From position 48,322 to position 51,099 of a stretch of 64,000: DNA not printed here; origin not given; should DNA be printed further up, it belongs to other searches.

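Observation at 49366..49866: Mini-intein retained inside a catalytically dead PolB homolog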

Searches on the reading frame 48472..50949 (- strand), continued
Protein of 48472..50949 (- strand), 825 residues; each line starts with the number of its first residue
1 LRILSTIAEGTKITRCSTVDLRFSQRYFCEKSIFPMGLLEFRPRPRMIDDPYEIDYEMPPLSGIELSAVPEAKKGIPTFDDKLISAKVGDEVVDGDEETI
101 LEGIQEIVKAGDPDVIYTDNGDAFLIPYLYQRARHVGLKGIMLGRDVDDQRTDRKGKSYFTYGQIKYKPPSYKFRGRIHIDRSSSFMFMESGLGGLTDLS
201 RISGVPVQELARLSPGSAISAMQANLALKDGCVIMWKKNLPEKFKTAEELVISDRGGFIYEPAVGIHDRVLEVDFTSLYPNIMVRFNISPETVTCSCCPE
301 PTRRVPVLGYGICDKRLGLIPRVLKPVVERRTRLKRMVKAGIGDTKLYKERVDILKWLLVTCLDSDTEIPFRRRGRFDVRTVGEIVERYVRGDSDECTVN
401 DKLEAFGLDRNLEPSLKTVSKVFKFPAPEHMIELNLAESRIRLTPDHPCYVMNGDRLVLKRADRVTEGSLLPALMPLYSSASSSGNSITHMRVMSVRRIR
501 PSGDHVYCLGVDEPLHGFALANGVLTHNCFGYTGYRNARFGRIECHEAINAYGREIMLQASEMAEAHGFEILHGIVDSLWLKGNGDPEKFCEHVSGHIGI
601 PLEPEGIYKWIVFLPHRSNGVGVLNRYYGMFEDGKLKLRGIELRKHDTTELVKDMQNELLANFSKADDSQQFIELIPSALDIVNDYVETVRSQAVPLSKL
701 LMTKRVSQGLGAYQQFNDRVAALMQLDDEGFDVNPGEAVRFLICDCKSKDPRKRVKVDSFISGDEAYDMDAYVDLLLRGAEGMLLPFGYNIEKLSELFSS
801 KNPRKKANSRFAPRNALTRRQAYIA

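Call 43: find_encoding_contigs(protein=P0002, flank=5000, max_places=1)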
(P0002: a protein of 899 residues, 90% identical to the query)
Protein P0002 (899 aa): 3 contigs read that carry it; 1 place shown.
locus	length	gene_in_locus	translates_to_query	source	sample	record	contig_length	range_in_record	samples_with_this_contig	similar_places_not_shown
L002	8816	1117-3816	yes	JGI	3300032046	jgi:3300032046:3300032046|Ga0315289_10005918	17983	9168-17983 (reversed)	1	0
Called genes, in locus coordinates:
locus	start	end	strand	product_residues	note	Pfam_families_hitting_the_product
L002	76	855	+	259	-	PF08423:Rad51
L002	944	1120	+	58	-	PF26485:DUF8156 (weak)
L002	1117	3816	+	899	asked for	PF03104:DNA_pol_B_exo1, PF00136:DNA_pol_B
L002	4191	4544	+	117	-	-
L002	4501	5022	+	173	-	PF13412:HTH_24 (faint), PF24266:HTH_HVO_0163_N, PF12802:MarR_2 (faint), PF01022:HTH_5 (faint)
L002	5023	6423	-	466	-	PF01970:TctA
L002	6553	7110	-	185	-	PF00156:Pribosyltran, PF15609:PRTase_2 (faint)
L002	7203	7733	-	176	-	PF00156:Pribosyltran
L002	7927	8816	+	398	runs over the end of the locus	PF00753:Lactamase_B, PF19583:ODP, PF00258:Flavodoxin_1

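Call 44: find_encoding_contigs(protein=P0005, flank=5000, max_places=1)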
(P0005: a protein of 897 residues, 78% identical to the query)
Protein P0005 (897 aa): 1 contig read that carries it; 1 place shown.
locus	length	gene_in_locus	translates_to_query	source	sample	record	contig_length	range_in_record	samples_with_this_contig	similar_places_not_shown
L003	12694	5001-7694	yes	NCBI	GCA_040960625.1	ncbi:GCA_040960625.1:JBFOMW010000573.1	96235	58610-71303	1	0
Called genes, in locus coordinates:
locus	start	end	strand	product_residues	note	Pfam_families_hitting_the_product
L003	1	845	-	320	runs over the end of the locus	-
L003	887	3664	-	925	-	PF27881:CRWN_N (faint), PF06745:ATPase, PF24336:DUF7504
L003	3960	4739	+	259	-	PF08423:Rad51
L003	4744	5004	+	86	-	PF26485:DUF8156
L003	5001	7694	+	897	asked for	PF03104:DNA_pol_B_exo1 (weak), PF00136:DNA_pol_B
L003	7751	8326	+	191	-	-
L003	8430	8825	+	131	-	-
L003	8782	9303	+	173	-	PF13412:HTH_24 (faint), PF01978:TrmB (faint), PF24266:HTH_HVO_0163_N, PF12802:MarR_2 (faint), PF01022:HTH_5 (faint)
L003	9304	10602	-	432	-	PF01970:TctA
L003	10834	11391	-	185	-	PF00156:Pribosyltran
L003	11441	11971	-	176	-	PF00156:Pribosyltran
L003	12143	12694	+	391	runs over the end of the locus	PF00753:Lactamase_B, PF19583:ODP, PF00258:Flavodoxin_1 (weak)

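Call 45: find_encoding_contigs(protein=P0086, flank=5000, max_places=1)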
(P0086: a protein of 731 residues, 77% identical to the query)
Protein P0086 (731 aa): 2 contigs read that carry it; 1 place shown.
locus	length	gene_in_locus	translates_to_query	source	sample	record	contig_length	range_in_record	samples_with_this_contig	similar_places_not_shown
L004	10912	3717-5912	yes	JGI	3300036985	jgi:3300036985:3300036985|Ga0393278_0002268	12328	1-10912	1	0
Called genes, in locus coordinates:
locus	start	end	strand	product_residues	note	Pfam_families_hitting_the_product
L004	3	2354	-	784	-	?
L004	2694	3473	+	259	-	PF08423:Rad51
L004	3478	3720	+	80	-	PF26485:DUF8156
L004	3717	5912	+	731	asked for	PF03104:DNA_pol_B_exo1 (faint), PF00136:DNA_pol_B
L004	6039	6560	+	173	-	-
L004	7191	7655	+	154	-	PF00072:Response_reg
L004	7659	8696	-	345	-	PF26356:Pelota_N, PF03465:eRF1_3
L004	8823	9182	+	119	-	PF03259:Robl_LC7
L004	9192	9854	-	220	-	PF02811:PHP, PF13263:PHP_C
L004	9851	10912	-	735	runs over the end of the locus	PF00133:tRNA-synt_1, PF01406:tRNA-synt_1e (faint), PF09334:tRNA-synt_1g, PF19303:Anticodon_3, PF08264:Anticodon_1, PF01588:tRNA_bind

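Call 46: find_encoding_contigs(protein=P0117, flank=5000, max_places=1)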
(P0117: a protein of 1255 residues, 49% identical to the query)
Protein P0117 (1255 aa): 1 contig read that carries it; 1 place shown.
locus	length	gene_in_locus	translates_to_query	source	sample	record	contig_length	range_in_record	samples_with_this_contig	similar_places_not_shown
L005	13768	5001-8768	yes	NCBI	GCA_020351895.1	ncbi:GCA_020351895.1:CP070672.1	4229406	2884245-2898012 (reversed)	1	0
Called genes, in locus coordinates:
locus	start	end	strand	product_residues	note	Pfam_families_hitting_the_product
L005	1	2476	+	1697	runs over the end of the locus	PF00082:Peptidase_S8, PF13750:Big_3_3 (faint), PF19077:Big_13 (faint)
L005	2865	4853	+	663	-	-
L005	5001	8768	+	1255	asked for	PF03104:DNA_pol_B_exo1, PF00136:DNA_pol_B, PF14890:Intein_splicing, PF14528:LAGLIDADG_3 (weak), PF00136:DNA_pol_B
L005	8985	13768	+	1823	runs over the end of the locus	PF17957:Big_7 (faint), PF11896:GlgE_dom_N_S (faint)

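Call 49: search_dna_similar(query=P0086, collection=plasmids, mode=protein, max_rows=15, max_evalue=1e-10)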
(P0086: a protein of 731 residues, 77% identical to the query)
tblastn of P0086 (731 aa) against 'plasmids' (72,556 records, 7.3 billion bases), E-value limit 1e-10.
Records with a match: 127; places in all: 154; records where one place covers at least 80% of the query: 90.
Best place of each record, by identity: <60% 127.
By first word of the organism name: Haladaptatus 15; Halobacterium 11; Haloarcula 9; Natrinema 8; Escherichia 8; Haloplanus 7; Halorubrum 6; Halobaculum 5; Halorussus 4; Halorientalis 3; and 34 more.
By predicted mobility (MOB-suite, as given by PLSDB): non-mobilizable 120; conjugative 5; mobilizable 2.
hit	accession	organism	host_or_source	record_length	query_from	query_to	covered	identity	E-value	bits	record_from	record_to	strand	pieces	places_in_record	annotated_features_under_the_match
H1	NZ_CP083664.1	Haloprofundus salinisoli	cell culture,saline soil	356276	11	730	98%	34.7%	2e-115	390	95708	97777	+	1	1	type B DNA-directed DNA polymerase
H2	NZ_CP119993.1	Halomarina sp. PSR21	cell culture,saline soil from Tarim ...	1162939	11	715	96%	35.3%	7e-113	383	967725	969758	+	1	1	record has no annotation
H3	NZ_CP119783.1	Haladaptatus sp. YSMS36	cell culture,sediment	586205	11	727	98%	34.3%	7e-113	383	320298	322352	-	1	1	type B DNA-directed DNA polymerase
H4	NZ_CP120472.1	Haladaptatus sp. DYSN1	cell culture,sediment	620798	11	727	98%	34.3%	7e-113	383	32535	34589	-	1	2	type B DNA-directed DNA polymerase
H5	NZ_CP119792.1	Haladaptatus sp. QDMS2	cell culture,sediment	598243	11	727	98%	34.3%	2e-112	382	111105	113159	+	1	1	type B DNA-directed DNA polymerase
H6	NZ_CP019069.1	Halorientalis sp. IM1011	cell culture,saltern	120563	11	715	96%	34.4%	1e-109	373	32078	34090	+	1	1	type B DNA-directed DNA polymerase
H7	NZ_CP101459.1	Natrononativus amylolyticus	cell culture,sediment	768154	11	715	96%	34.2%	9e-108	368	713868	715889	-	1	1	type B DNA-directed DNA polymerase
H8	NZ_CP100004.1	Halorussus vallis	cell culture,saline soil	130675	11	715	96%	33.7%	9e-102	350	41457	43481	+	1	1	type B DNA-directed DNA polymerase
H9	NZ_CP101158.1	Natronosalvus amylolyticus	cell culture,sediment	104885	11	724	98%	33.2%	4e-105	360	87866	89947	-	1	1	type B DNA-directed DNA polymerase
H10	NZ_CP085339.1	Haladaptatus halobius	cell culture,saline soil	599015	11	715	96%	33.5%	6e-102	351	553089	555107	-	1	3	type B DNA-directed DNA polymerase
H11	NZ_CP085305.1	Haladaptatus pallidirubidus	cell culture,saline soil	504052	11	726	98%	32.6%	4e-103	355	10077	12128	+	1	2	type B DNA-directed DNA polymerase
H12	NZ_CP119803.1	Halosegnis marinus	cell culture,coastal saline-alkali land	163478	11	715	96%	33.1%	5e-102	351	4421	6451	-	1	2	type B DNA-directed DNA polymerase | hypothetical protein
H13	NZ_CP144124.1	Halalkalicoccus sp. CGA53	cell culture,sediment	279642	20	715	95%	33.6%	5e-106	363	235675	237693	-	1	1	type B DNA-directed DNA polymerase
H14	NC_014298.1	Halalkalicoccus jeotgali B3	-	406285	20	715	95%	33.5%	2e-103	355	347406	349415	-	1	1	type B DNA-directed DNA polymerase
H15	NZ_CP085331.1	Haladaptatus salinisoli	cell culture,saline soil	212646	17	715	96%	33.3%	3e-102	352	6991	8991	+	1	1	type B DNA-directed DNA polymerase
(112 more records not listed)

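Call 52: get_annotated_region(hit=H1, flank=3000)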
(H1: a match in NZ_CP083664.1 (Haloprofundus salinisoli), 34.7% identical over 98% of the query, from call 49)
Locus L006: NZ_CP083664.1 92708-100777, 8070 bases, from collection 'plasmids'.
description: Haloprofundus salinisoli strain SQT7-1 plasmid unnamed1, complete sequence
organism: Haloprofundus salinisoli (NCBI taxid 2876193)
taxonomy: Archaea; Euryarchaeota; Halobacteria; Halobacteriales; Haloferacaceae; Haloprofundus; Haloprofundus salinisoli
host: -; source: cell culture,saline soil; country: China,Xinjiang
typing (MOB-suite, as given by PLSDB): non-mobilizable
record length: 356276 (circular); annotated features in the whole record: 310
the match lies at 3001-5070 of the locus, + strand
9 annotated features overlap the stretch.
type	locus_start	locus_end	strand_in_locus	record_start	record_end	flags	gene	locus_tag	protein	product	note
CDS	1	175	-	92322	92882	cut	-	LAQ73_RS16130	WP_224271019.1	OsmC family protein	GO:0006979 - response to oxidative stress [Evidence IEA]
CDS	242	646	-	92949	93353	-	-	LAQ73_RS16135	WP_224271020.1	carboxymuconolactone decarboxylase family protein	-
CDS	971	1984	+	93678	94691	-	-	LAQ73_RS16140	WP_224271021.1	Cdc6/Cdc18 family protein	-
CDS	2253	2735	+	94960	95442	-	-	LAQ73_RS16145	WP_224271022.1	hypothetical protein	-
CDS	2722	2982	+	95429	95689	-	-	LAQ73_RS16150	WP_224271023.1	hypothetical protein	-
CDS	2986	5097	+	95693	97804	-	-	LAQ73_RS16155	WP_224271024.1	type B DNA-directed DNA polymerase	-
CDS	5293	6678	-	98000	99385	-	-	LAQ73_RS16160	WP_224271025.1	serine hydrolase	-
CDS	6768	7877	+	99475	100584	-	-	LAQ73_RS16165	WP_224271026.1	membrane dipeptidase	GO:0006508 - proteolysis [Evidence IEA]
CDS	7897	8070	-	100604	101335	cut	-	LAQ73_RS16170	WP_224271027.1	helix-turn-helix domain-containing protein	-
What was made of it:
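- On PolB2 (arCOG 'inactivated' PolB / Dpo2 group): The protein is 34.7% identical over 98% of its length (E 2e-115) to a haloarchaeal plasmid polB in a Cdc6-hyp-hyp-polB context (calls 49, 52).
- The protein is 34.7% identical (E 2e-115) to a haloarchaeal plasmid PolB2 in a Cdc6-hyp-hyp-polB context (calls 49, 52).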

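Call 59: find_related_loci(query=A2, collection=genome_contigs, flank=3000)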
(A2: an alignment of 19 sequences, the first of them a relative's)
Query A2 (899 aa) in genome_contigs; peptide patterns used: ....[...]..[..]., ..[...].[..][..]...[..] (x = any residue, [..] = any of these).
600 stretches matched a pattern (row limit reached: there are more); 592 encode a relative of the query (tblastn E <= 1e-3); the best 80 are kept; 80 distinct loci.
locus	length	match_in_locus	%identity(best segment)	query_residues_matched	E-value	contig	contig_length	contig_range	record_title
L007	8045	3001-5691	74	1-897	0e+0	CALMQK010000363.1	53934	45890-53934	MAG TPA_asm: uncultured euryarchaeote isolate ERR2868536_bin.126_CONCOCT_v1.1_MAG genome assembly, contig: ERZ841185.33,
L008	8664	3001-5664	64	1-889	0e+0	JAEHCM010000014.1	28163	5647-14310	MAG: Thermoplasmata archaeon isolate SG225.bin4 NODE_14_length_28163_cov_9.312754, whole genome shotgun sequence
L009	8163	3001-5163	63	1-889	0e+0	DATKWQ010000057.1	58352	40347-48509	MAG TPA_asm: Thermoplasmata archaeon isolate SMAG_U14167 k141_3674559, whole genome shotgun sequence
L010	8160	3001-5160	49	1-892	4e-148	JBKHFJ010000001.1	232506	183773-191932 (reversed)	MAG: Methanomassiliicoccales archaeon isolate D1M05_42 NODE_1_length_232506_cov_7.763860, whole genome shotgun sequence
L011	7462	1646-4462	31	1-887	4e-143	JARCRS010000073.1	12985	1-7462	MAG: archaeon isolate Maxine3 k141_27059, whole genome shotgun sequence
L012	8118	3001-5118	48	1-882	5e-142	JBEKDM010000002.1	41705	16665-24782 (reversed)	MAG: Methanomassiliicoccales archaeon isolate SPRUCE 183 SPRUCE_183_2, whole genome shotgun sequence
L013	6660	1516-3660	48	1-887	8e-141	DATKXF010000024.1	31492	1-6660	MAG TPA_asm: Methanomassiliicoccales archaeon isolate SMAG_U14184 k141_1071711, whole genome shotgun sequence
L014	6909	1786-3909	46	1-887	3e-138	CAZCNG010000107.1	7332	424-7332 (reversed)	MAG TPA_asm: uncultured Methanomassiliicoccaceae archaeon isolate SRP142039_co1_156 genome assembly, contig: NODE_10396_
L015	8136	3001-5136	49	1-891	3e-136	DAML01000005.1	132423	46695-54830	MAG TPA_asm: Methanomassiliicoccaceae archaeon UBA472 UBA472_contig_4817, whole genome shotgun sequence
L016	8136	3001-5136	48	1-891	2e-136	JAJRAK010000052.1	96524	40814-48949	MAG: Methanomassiliicoccales archaeon isolate OWC_0010 OWC_0010_k121_15039064, whole genome shotgun sequence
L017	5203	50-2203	48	1-897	2e-135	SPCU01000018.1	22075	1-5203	MAG: Methanomassiliicoccus sp. isolate das_tool.metabat2.44 k141_2805343, whole genome shotgun sequence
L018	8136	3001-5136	47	1-891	2e-135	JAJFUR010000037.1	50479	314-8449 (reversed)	MAG: Methanobacteriota archaeon isolate bin.495 k141_3613041, whole genome shotgun sequence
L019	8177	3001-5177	46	1-887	1e-116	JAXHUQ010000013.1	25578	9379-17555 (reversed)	MAG: Halobacteriota archaeon isolate MAG55_tar_biofilm MAG55_13, whole genome shotgun sequence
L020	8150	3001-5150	53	1-889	4e-133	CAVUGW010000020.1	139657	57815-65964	MAG: Methanomassiliicoccaceae archaeon isolate MFD02138.bin.2.5 genome assembly, contig: contig_14714, whole genome shot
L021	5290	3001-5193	38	1-889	2e-109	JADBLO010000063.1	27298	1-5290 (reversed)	MAG: Thermoplasmata archaeon isolate Bin3_14.8m NODE_90_length_27298_cov_12.726058, whole genome shotgun sequence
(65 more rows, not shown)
